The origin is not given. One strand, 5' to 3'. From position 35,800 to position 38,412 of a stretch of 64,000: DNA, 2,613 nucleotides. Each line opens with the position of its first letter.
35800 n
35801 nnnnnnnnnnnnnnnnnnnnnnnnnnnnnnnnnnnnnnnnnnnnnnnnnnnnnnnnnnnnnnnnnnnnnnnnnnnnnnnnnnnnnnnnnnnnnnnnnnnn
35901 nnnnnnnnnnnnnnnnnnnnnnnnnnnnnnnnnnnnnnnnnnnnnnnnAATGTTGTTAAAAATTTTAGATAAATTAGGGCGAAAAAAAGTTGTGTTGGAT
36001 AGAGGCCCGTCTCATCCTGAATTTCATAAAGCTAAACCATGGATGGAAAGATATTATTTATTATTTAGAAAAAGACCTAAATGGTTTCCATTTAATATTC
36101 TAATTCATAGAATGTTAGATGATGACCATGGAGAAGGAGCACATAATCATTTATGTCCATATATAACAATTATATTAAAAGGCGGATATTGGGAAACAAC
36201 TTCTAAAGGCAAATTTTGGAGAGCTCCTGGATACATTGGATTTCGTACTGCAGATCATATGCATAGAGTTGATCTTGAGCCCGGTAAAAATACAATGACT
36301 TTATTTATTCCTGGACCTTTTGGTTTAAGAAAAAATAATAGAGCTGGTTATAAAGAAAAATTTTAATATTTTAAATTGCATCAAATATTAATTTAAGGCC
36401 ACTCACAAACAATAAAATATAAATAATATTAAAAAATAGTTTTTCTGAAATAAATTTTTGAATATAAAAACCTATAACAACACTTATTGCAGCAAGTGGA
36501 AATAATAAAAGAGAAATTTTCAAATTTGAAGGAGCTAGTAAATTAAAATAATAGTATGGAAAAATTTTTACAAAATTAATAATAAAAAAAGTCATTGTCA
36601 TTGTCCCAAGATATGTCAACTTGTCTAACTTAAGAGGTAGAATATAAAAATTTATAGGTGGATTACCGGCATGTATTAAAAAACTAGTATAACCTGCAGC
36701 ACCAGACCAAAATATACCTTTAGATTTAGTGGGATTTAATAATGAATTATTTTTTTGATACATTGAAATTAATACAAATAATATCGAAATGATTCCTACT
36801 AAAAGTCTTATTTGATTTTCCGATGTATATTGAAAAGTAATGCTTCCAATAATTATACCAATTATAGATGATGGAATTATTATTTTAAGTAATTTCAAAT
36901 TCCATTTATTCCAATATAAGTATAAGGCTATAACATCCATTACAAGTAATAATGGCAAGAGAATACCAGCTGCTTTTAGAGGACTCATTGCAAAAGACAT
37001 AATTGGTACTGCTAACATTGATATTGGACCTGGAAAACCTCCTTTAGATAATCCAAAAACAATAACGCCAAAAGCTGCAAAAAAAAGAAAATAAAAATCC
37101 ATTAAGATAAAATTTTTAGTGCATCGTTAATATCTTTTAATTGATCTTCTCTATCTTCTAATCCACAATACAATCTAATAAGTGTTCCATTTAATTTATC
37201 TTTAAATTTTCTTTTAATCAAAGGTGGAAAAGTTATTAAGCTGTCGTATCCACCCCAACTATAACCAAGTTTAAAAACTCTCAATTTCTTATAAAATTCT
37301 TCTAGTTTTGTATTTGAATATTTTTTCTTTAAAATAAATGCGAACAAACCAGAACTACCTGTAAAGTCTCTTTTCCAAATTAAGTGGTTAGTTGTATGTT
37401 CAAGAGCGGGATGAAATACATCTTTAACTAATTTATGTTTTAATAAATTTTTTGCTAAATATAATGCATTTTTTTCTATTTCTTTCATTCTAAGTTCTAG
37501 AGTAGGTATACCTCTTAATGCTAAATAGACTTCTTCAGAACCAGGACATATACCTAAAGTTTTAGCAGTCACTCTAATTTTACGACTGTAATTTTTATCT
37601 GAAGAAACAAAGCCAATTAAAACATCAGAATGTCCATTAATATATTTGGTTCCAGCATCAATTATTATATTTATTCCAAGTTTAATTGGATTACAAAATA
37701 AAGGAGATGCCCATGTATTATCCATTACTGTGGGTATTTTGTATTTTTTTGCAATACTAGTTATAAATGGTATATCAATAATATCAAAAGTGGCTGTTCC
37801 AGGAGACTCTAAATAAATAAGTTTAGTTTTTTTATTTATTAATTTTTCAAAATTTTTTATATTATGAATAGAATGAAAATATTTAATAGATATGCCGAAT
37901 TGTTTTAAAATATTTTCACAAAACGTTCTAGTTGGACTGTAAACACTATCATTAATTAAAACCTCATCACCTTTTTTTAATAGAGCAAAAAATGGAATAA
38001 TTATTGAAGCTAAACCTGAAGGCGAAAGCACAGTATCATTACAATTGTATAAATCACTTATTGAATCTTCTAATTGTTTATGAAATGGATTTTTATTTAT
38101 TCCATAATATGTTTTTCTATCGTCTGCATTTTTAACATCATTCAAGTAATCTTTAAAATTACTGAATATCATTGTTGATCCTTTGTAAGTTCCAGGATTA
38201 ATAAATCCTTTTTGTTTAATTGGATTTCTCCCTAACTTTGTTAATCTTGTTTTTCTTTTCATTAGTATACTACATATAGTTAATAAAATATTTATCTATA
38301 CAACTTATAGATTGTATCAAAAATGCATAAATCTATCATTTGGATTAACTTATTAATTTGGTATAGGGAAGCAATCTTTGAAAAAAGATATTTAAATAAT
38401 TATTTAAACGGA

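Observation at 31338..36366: Translationally coupled six-gene operon joining iolC-iolB-class II aldolase to mtnP-mtnA and a His-rich unknown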

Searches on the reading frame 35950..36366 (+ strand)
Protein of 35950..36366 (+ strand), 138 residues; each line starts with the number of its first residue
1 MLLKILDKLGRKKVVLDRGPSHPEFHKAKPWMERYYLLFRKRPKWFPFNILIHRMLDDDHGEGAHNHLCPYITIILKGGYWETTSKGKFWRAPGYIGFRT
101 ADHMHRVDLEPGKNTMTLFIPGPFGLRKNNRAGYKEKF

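Call 3: search_protein_families(library=pfam, proteins=[window:35950-36366:+])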
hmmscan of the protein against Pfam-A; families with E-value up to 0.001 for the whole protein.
window:35950-36366:+ (138 aa): 0 families

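Call 4: search_protein_families(library=ncbifam, proteins=[window:35950-36366:+])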
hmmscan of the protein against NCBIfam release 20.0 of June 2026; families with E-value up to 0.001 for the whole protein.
window:35950-36366:+ (138 aa): 0 families

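Call 8: find_homologous_proteins(query=window:35950-36363:+)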
Query window:35950-36363:+ (138 aa): 1143 proteins with E <= 0.001 among 1149 candidates; the best 120 are listed.
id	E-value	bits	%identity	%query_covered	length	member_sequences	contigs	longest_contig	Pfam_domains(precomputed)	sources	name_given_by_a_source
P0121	2.8e-79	282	83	100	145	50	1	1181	-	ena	-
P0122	3.8e-79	282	84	98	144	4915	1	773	-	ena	-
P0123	5.5e-79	281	82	99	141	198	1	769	-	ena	-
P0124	5.7e-79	281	89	93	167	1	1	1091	-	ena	-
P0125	7.8e-79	281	83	100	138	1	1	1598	-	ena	-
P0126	5.6e-78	278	82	100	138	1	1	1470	-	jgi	jgi:hypothetical protein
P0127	1.8e-76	273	80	100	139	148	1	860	-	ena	-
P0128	1.4e-75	270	82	100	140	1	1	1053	-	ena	-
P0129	6.2e-75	268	78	100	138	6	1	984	-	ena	-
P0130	7.4e-75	268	77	100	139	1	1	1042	-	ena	-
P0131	7.5e-75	268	80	99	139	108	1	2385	-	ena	-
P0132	1.1e-74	267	79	99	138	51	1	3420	-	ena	-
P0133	1.9e-74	266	78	99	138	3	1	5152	-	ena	-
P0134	1.9e-74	266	80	100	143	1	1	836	-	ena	-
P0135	5.0e-74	265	76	100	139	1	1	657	-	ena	-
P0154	1.9e-71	257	75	100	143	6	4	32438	-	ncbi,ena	-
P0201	6.0e-69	249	72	100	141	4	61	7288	-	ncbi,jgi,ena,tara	jgi:hypothetical protein|tara:strand:+ start:1934 stop:2359 length:426 start_codon:yes stop_codon:ye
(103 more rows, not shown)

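Call 39: search_protein_families(library=phrogs, proteins=[window:35950-36363:+], max_evalue=1)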
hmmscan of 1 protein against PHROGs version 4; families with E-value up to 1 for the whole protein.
window:35950-36363:+ (138 aa): 1 family
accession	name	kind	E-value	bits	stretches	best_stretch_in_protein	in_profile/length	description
phrog_4786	-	other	1.2e-23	85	1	24-123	34-137/252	cysteine dioxygenase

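Call 42: search_solved_structures(query=A4, max_evalue=10, show_alignments=2)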
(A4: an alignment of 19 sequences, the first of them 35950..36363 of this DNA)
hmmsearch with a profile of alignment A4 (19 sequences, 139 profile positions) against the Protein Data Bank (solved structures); distinct sequences matched with E-value up to 10: 0.

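Call 46: predict_structure(alignment_id=A4)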
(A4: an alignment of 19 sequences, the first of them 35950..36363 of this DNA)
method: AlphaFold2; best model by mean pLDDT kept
length: 138 residues; sequences in the alignment: 19
mean_pLDDT: 85.2   pTM: 0.76
mean pLDDT of the five models: 85.2, 81.6, 78.8, 76.2, 47.8
residues with pLDDT >= 90: 43; 70-90: 90; 50-70: 5; < 50: 0
segments of 3 or more residues with pLDDT < 50: none
pLDDT, mean of each block of 10 residues (from residue 1): 86 89 89 85 76 86 77 93 90 92 86 88 78 77
secondary structure, 60 per line:
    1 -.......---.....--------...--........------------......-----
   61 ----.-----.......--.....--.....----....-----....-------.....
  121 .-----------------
elements in order: H2-8 E12-16 E30-37 E50-55 E71-77 E80-84 E87-91 E96-99 E105-108 E116-121

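Call 50: fold_search(model_id=the predicted structure, library=pdb)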
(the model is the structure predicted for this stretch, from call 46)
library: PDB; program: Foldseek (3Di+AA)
matches with E <= 10: 1474; with E <= 0.001: 81
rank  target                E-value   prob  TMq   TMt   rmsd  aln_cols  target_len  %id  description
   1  4lul_A                2.7e-05  1.00  0.53  0.42   5.1       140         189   18  The crystal structure of the P132A, Y133D mutant of Pyrococcus furiosus phosphoglucose isomerase in complex with manga (released 2014-07-30)
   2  1j3r_B                6.2e-05  1.00  0.52  0.41   8.3       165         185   15  Crystal structure of Thermococcus litoralis phosphogrucose isomerase complexed with gluconate-6-phosphate (released 2004-02-24)
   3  4luk                  6.9e-05  1.00  0.53  0.41   5.4       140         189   16  The crystal structure of the P132A, Y133G mutant of Pyrococcus furiosus phosphoglucose isomerase in complex with mangane (released 2014-07-30)
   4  3sxw                  6.9e-05  1.00  0.51  0.40   5.3       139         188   16  Crystal Structure of Engineered Protein. Northeast Structural Genomics Consortium Target OR69. (released 2011-08-03)
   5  1j3p_A                7.3e-05  1.00  0.52  0.41   5.4       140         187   18  Crystal structure of Thermococcus litoralis phosphoglucose isomerase (released 2004-02-24)
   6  4lta_A                8.1e-05  1.00  0.52  0.40   5.6       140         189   16  The crystal structure of the P132R, Y133G mutant of Pyrococcus furiosus phosphoglucose isomerase in complex with manga (released 2014-07-30)
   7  1j3p_B                9.0e-05  1.00  0.53  0.42   8.4       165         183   15  Crystal structure of Thermococcus litoralis phosphoglucose isomerase (released 2004-02-24)
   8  4lum_A                9.5e-05  1.00  0.54  0.41   5.2       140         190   17  The crystal structure of the P132V mutant of Pyrococcus furiosus phosphoglucose isomerase in complex with manganese an (released 2014-07-30)
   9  1qxj_A                9.5e-05  1.00  0.52  0.41   5.4       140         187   14  Crystal structure of native phosphoglucose isomerase from Pyrococcus furiosus (released 2003-12-09)
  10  8awo_B                1.1e-04  1.00  0.48  0.58   4.9       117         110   15  Crystal structure of a manganese-containing cupin (tm1459) from Thermotoga maritima, variant AIFQ (Y7A/M38I/Y83F/C106Q (released 2023-03-08)
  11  8awp_B                1.2e-04  1.00  0.51  0.61   4.8       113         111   16  Crystal structure of a manganese-containing cupin (tm1459) from Thermotoga maritima, variant 208 (V19I/R23H/M38I/I60F/ (released 2023-03-08)
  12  8awo_A                1.2e-04  1.00  0.52  0.64   4.7       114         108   15  Crystal structure of a manganese-containing cupin (tm1459) from Thermotoga maritima, variant AIFQ (Y7A/M38I/Y83F/C106Q (released 2023-03-08)
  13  2gc0_A                1.4e-04  1.00  0.52  0.41   5.4       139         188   14  The crystal structure of phosphoglucose isomerase from Pyrococcus furiosus in complex with 5-phospho-D-arabinonohydrox (released 2006-04-11)
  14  1x7n                  1.4e-04  1.00  0.52  0.41   5.4       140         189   15  The crystal structure of Pyrococcus furiosus phosphoglucose isomerase with bound 5-phospho-D-arabinonate and Manganese (released 2004-10-12)
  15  1x82                  1.4e-04  1.00  0.52  0.40   5.5       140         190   15  CRYSTAL STRUCTURE OF PHOSPHOGLUCOSE ISOMERASE FROM PYROCOCCUS FURIOSUS WITH BOUND 5-phospho-D-arabinonate (released 2004-10-12)
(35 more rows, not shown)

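Call 80: find_encoding_contigs(protein=P0154, flank=10000, max_places=4)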
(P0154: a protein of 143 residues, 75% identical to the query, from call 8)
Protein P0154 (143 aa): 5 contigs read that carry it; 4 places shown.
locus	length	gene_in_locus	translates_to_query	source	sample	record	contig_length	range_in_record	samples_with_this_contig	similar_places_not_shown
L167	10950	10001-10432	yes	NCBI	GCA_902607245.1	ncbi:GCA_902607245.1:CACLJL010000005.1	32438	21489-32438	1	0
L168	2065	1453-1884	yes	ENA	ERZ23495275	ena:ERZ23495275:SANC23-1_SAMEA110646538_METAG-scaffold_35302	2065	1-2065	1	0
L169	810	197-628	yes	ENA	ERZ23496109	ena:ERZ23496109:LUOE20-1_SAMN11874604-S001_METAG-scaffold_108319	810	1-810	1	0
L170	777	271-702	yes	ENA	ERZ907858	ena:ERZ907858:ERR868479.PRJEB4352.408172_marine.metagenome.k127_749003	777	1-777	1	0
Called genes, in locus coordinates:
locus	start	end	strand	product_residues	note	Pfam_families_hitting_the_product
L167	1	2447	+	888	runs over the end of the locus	PF01411:tRNA-synt_2c, PF07973:tRNA_SAD, PF02272:DHHA1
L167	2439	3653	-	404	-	PF00180:Iso_dh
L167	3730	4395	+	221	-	PF02666:PS_Dcarbxylase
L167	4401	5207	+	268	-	PF01066:CDP-OH_P_transf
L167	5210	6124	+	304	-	PF01501:Glyco_transf_8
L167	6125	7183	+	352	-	PF01728:FtsJ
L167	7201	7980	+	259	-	PF02548:Pantoate_transf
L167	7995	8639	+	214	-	-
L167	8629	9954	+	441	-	PF25293:Beta-prop_EMC1_N (faint), PF13570:Beta-prop_ACSF4, PF13360:PQQ_2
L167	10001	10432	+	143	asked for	-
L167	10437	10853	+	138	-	PF01894:YjbQ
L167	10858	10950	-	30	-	?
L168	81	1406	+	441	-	PF25293:Beta-prop_EMC1_N (faint), PF13570:Beta-prop_ACSF4, PF13360:PQQ_2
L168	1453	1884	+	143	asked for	-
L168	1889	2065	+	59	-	?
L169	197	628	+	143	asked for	-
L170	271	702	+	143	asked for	-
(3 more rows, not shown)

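Call 81: fold_search(model_id=the predicted structure, library=viral)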
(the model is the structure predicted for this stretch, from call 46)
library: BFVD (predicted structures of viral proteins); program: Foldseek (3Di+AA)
matches with E <= 10: 1243; with E <= 0.001: 15
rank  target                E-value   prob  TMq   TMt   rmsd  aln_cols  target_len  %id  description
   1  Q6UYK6                1.9e-07  1.00  0.64  0.36   5.1       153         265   30  Uncharacterized protein [Burkholderia phage BcepNazgul]
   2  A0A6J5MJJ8            9.6e-07  1.00  0.64  0.39   4.8       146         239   25  Uncharacterized protein [uncultured Caudovirales phage]
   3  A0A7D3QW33            1.5e-06  1.00  0.62  0.29   6.8       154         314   25  ADP-ribose pyrophosphatase yjhB NUDIx family [Fadolivirus FV1/VV64]
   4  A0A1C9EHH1            4.3e-06  1.00  0.60  0.59   3.6       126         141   28  Uncharacterized protein [Mycobacterium phage Tonenili]
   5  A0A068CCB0            1.4e-05  1.00  0.59  0.47   2.3        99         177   28  (no name in the UniProt tables at hand)
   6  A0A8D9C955            1.8e-05  1.00  0.62  0.63   4.1       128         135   25  Putative L-ectoine synthase [uncultured marine phage]
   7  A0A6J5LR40            1.0e-04  1.00  0.56  0.58   3.7       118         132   24  Uncharacterized protein [uncultured Caudovirales phage]
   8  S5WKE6                2.3e-04  1.00  0.56  0.49   5.5       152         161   19  Putative cysteine dioxygenase type 1 [Pseudomonas phage PaBG]
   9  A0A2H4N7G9            2.7e-04  1.00  0.47  0.40   4.9       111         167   14  (no name in the UniProt tables at hand)
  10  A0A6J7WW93            2.9e-04  1.00  0.46  0.51   3.1        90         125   10  Cupin [uncultured Caudovirales phage]
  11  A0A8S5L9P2            3.0e-04  1.00  0.56  0.41   6.6       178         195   14  Uncharacterized protein [Myoviridae sp. ctPuP5]
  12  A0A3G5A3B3            5.9e-04  1.00  0.51  0.16   2.9        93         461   15  Mannose-1-phosphate guanylyltransferase 1 [Harvfovirus sp.]
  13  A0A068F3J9            5.9e-04  1.00  0.55  0.28   6.0       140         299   12  L-ectoine synthase [Mycobacterium phage Gaia]
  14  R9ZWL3                6.9e-04  1.00  0.47  0.40   4.6       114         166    7  Cupin domain containing protein [Cellulophaga phage phi17:2]
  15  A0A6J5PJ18            9.5e-04  1.00  0.41  0.37  13.4       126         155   19  Uncharacterized protein [uncultured Caudovirales phage]
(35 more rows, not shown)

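Call 82: find_encoding_contigs(protein=P0201, flank=6000, max_places=6)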
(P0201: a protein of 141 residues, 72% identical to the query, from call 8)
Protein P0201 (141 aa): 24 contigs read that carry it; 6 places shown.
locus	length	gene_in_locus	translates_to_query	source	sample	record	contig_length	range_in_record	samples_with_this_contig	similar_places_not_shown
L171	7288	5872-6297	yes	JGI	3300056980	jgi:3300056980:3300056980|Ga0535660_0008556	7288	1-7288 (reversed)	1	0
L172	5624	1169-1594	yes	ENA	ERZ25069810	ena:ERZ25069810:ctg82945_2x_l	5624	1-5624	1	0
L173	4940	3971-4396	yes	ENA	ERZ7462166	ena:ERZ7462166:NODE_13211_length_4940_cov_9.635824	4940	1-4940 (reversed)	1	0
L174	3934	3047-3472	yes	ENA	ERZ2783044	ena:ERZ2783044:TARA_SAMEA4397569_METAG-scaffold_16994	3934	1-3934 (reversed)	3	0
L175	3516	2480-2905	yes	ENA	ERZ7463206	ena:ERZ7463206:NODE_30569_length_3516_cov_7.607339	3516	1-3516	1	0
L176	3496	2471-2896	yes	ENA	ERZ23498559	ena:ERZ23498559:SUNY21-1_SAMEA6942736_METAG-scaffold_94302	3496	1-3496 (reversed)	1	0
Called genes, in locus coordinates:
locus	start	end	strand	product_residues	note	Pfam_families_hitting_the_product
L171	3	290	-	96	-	?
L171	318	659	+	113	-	PF01588:tRNA_bind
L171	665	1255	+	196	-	PF01810:LysE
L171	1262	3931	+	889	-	PF00330:Aconitase, PF00694:Aconitase_C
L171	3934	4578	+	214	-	-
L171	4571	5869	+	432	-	PF07774:EMC1_C (faint), PF13360:PQQ_2, PF13570:Beta-prop_ACSF4, PF25293:Beta-prop_EMC1_N (faint)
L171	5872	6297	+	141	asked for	-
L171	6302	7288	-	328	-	?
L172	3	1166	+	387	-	?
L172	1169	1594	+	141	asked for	-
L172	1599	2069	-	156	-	PF03441:FAD_binding_7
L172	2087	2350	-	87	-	-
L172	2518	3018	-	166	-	PF00875:DNA_photolyase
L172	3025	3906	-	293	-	PF00291:PALP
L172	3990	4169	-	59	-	-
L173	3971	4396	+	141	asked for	-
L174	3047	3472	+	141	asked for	-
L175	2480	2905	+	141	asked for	-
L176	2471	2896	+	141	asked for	-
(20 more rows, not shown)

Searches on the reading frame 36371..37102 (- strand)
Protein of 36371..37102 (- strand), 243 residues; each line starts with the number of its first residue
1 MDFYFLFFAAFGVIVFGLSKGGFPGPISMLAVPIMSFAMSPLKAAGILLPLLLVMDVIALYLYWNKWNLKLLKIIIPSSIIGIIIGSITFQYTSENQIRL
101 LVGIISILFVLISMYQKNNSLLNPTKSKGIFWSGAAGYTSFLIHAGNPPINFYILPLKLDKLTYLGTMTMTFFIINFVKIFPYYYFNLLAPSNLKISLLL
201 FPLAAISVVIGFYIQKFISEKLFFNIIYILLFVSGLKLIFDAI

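Call 3: search_protein_families(library=pfam, proteins=[window:36371-37102:-])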
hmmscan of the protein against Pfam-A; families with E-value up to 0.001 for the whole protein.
window:36371-37102:- (243 aa): 1 family
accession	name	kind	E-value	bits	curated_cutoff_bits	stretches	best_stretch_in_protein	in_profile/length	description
PF01925.25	TauE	-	2e-24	87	32.6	1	12-238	3-237/237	Sulfite exporter TauE/SafE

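Call 4: search_protein_families(library=ncbifam, proteins=[window:36371-37102:-])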
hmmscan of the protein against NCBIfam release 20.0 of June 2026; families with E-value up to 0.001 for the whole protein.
window:36371-37102:- (243 aa): 0 families

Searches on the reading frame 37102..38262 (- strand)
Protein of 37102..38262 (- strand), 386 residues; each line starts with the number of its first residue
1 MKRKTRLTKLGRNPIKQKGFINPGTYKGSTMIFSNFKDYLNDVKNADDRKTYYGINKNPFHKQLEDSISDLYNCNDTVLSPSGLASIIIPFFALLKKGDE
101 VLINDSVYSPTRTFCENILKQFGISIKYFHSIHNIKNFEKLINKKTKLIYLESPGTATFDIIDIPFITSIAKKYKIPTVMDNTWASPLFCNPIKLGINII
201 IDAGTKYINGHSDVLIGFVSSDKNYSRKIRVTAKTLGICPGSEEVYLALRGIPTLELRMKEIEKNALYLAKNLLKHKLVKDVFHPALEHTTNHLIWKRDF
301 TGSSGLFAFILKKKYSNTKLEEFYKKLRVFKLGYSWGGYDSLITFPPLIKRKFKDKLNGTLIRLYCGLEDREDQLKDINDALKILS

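Call 3: search_protein_families(library=pfam, proteins=[window:37102-38262:-])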
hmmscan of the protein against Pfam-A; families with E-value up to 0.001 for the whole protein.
window:37102-38262:- (386 aa): 3 families
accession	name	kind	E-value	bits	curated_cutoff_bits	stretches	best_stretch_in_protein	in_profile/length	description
PF01053.26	Cys_Met_Meta_PP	-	1.7e-92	310.4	27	1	5-383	2-381/381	Cys/Met metabolism PLP-dependent enzyme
PF00155.27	Aminotran_1_2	-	3.3e-08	33.6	19.7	1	46-184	29-188/361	Aminotransferase class I and II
PF00266.25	Aminotran_5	-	0.00038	20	21.5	1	92-183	82-177/371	Aminotransferase class-V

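Call 4: search_protein_families(library=ncbifam, proteins=[window:37102-38262:-])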
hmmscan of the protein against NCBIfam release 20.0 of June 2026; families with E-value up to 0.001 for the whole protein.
window:37102-38262:- (386 aa): 48 families (the best 25 are shown)
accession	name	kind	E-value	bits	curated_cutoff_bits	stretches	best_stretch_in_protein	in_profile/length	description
NF004626.0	PRK05967.1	equivalog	6.6e-104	347.6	649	1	4-382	14-389/395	cystathionine beta-lyase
TIGR01324.1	cysta_beta_ly_B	equivalog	9.3e-104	347.1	365.9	1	5-382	1-374/377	cystathionine beta-lyase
NF006538.0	PRK09028.1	equivalog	1.7e-98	329.8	655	1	1-383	4-387/396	cystathionine beta-lyase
NF005456.0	PRK07050.1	equivalog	2.1e-93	313.2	500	1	22-383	29-390/394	cystathionine beta-lyase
NF005990.0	PRK08114.1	equivalog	2.9e-85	286.5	634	1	4-383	7-392/395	cystathionine beta-lyase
NF041088.1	ala_glut_racmase_Arch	equivalog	1.3e-80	271.2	629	1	10-383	10-379/381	bifunctional L-alanine/L-glutamate racemase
NF004627.0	PRK05968.1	subfamily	1e-67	228.7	508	1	21-383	26-385/389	hypothetical protein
TIGR01328.1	met_gam_lyase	equivalog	4.1e-63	213.6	549.7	1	4-384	5-390/391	methionine gamma-lyase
NF004821.0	PRK06176.1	equivalog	1.1e-62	212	642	1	51-383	42-377/380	cystathionine gamma-synthase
NF005810.0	PRK07671.1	equivalog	6e-61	206.5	594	1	1-383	1-377/377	bifunctional cystathionine gamma-lyase/homocysteine desulfhydrase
NF005758.0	PRK07582.1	equivalog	9.8e-60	202.2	440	1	45-384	42-370/372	cystathionine gamma-lyase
TIGR02080.1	O_succ_thio_ly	equivalog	2.9e-59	200.7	504.55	1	47-383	39-380/382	cystathionine gamma-synthase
NF005871.0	PRK07811.1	equivalog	3.5e-59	200.3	513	1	4-383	14-387/389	cystathionine gamma-synthase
NF005976.0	PRK08064.1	equivalog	4.3e-57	193.8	627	1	50-385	45-383/390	cystathionine beta-lyase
NF006347.0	PRK08574.1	equivalog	4.5e-57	193.5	477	1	35-383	29-383/385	cystathionine gamma-synthase family protein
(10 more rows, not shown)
